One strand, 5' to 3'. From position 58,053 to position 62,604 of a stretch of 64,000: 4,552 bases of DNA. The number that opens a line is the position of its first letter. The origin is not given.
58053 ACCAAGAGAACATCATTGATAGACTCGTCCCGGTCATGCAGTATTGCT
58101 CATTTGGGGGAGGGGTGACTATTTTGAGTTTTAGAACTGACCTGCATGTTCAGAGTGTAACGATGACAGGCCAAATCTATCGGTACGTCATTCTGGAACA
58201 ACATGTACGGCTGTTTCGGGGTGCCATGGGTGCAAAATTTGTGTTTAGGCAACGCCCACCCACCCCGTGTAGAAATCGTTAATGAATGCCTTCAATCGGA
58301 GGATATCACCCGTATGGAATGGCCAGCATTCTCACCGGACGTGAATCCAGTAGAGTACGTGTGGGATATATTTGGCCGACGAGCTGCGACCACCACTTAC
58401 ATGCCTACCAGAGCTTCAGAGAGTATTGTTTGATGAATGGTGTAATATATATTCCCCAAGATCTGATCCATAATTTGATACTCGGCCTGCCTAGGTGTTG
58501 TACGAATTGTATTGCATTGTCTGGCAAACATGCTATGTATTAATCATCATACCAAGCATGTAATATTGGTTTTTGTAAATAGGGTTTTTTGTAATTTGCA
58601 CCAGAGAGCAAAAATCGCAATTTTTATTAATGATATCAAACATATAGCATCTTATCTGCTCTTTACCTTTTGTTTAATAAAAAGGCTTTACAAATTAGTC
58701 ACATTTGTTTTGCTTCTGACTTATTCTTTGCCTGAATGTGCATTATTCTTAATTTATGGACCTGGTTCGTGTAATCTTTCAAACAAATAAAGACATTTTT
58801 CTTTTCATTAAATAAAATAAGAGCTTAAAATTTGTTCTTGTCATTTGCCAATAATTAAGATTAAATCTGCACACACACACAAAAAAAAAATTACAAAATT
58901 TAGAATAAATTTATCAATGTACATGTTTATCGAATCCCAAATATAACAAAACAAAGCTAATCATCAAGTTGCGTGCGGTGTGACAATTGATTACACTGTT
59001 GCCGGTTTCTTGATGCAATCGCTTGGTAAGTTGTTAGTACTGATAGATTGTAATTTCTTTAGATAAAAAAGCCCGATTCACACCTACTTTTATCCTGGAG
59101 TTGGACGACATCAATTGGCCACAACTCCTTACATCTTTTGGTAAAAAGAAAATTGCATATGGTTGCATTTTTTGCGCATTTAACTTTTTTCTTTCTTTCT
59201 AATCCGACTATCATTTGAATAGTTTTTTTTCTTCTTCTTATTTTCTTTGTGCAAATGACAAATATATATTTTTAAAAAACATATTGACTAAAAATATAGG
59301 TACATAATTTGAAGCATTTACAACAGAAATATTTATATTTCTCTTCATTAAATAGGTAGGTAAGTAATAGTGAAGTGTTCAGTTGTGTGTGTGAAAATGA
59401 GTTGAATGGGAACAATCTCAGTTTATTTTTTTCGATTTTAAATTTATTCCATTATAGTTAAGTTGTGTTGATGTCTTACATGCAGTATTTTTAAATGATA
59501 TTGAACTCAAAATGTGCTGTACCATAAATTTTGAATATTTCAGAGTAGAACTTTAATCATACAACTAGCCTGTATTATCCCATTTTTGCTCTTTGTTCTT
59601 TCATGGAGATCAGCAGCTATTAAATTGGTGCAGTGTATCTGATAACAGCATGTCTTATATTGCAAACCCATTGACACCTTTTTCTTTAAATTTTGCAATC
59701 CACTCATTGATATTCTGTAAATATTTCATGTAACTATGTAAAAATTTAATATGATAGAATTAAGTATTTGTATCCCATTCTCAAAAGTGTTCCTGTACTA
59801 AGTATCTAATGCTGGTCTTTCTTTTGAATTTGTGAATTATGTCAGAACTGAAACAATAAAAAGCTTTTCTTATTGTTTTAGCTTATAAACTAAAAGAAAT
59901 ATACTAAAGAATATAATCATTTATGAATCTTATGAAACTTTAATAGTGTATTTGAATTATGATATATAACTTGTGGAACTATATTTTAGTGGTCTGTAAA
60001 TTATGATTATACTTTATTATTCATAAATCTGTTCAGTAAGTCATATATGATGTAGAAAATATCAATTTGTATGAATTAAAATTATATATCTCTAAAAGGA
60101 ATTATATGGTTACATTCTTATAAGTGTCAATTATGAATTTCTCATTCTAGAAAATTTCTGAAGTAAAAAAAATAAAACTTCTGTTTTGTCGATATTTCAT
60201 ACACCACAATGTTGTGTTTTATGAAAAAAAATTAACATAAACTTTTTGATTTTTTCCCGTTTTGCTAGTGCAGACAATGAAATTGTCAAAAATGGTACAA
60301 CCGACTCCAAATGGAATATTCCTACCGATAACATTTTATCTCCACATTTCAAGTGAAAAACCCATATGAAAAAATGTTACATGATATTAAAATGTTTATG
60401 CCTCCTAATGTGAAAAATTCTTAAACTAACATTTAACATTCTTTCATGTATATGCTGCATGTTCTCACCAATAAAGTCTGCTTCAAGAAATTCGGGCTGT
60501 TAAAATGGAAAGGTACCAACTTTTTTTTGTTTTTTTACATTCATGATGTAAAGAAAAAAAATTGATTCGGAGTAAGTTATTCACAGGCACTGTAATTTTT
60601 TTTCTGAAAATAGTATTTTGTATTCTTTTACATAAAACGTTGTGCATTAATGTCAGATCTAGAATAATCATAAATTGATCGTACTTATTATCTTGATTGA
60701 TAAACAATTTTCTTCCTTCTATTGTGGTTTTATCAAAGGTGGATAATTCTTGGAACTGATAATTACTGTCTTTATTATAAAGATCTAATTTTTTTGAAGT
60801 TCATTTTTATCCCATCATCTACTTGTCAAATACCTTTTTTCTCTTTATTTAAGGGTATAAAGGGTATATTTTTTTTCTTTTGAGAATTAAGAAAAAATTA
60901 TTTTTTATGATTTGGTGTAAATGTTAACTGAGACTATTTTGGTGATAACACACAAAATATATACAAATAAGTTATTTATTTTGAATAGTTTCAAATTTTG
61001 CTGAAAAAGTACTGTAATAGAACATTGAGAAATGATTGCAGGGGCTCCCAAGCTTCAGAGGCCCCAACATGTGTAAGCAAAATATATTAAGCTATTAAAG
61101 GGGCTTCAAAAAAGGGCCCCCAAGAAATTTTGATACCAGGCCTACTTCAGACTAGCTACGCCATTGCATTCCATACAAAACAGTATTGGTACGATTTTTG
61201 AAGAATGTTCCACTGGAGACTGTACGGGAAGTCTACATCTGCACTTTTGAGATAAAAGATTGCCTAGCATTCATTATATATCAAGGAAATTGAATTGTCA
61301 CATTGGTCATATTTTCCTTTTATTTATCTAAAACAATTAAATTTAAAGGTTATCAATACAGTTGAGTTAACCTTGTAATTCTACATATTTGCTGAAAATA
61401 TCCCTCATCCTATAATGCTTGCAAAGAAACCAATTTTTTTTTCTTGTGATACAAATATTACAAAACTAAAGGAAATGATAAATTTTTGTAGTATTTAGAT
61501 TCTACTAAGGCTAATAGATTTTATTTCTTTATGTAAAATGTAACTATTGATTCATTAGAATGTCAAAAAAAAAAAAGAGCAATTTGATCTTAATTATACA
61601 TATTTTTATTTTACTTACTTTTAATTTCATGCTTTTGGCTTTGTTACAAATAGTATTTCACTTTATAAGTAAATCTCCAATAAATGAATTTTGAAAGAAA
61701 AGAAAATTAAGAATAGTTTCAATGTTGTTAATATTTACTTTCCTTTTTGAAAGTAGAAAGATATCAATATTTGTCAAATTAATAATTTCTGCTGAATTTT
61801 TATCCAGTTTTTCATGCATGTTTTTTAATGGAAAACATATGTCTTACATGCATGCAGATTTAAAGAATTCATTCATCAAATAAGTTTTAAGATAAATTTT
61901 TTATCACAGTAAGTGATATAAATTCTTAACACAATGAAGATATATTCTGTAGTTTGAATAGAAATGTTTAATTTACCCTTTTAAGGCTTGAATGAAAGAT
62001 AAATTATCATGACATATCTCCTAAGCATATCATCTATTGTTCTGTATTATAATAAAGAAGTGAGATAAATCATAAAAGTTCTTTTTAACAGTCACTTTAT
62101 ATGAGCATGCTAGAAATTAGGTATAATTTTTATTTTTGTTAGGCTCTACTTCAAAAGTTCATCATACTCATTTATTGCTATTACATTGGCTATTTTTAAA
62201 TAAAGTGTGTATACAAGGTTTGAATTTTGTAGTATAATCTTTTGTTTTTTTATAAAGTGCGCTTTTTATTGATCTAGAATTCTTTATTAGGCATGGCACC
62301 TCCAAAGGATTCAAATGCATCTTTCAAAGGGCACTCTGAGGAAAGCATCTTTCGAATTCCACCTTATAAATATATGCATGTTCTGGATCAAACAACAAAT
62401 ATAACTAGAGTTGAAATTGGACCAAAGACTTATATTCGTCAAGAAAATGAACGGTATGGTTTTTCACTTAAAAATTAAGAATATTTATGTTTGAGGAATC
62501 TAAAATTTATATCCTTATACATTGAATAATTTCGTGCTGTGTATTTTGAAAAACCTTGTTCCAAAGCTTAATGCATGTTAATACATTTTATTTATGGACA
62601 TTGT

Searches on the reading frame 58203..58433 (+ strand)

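Call 57: search_protein_families(library=pfam, max_evalue=0.01, proteins=[window:58203-58433:+])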
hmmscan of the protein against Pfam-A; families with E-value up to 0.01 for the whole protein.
window:58203-58433:+ (76 aa): 1 family
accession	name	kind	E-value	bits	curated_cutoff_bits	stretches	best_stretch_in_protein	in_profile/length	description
PF13358.12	DDE_3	-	4.2e-05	23.9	28.6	1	17-65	87-137/146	DDE superfamily endonuclease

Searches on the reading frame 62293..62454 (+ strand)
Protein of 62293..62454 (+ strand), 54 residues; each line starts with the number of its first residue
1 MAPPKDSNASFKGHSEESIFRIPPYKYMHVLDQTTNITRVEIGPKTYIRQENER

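Call 18: find_homologous_proteins(query=window:62293-62454:+, max_evalue=0.001)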
Query seq(54 aa) (54 aa): 13 proteins with E <= 0.001 among 13 candidates.
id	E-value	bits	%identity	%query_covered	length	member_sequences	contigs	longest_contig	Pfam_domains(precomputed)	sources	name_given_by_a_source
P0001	7.7e-26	105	94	100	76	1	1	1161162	-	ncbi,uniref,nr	ncbi:major vault protein [Nephila pilipes]|uniref:Major vault protein n=1 Tax=Nephila pilipes TaxID=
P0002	3.5e-14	69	71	83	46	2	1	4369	-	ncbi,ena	-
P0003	4.8e-14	69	84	70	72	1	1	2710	-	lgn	-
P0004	2.4e-13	66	78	74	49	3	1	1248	-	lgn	-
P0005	3.6e-13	66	63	100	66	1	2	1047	-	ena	-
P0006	7.5e-13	65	69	83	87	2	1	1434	PF17794.7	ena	-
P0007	8.1e-13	65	69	78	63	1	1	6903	-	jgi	jgi:major vault protein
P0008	1.6e-12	64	78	74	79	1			-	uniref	uniref:Major vault protein n=1 Tax=Marmota marmota marmota TaxID=9994 RepID=A0A8C5YPG6_MARMA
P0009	3.7e-12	63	79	70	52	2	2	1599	-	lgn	-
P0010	5.5e-12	62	79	70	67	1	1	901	-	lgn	-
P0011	8.2e-12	62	69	78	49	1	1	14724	-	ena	-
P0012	9.3e-12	62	76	70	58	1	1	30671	-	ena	-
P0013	2.4e-11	60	63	80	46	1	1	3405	-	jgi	jgi:major vault protein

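Call 19: find_encoding_contigs(protein=P0001, flank=10000, max_places=6)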
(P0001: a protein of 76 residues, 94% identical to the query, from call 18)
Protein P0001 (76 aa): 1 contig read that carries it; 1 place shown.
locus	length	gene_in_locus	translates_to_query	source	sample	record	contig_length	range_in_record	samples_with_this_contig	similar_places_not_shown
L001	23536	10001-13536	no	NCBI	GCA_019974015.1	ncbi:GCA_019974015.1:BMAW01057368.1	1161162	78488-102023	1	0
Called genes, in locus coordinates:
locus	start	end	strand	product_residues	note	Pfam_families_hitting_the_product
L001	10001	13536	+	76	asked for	-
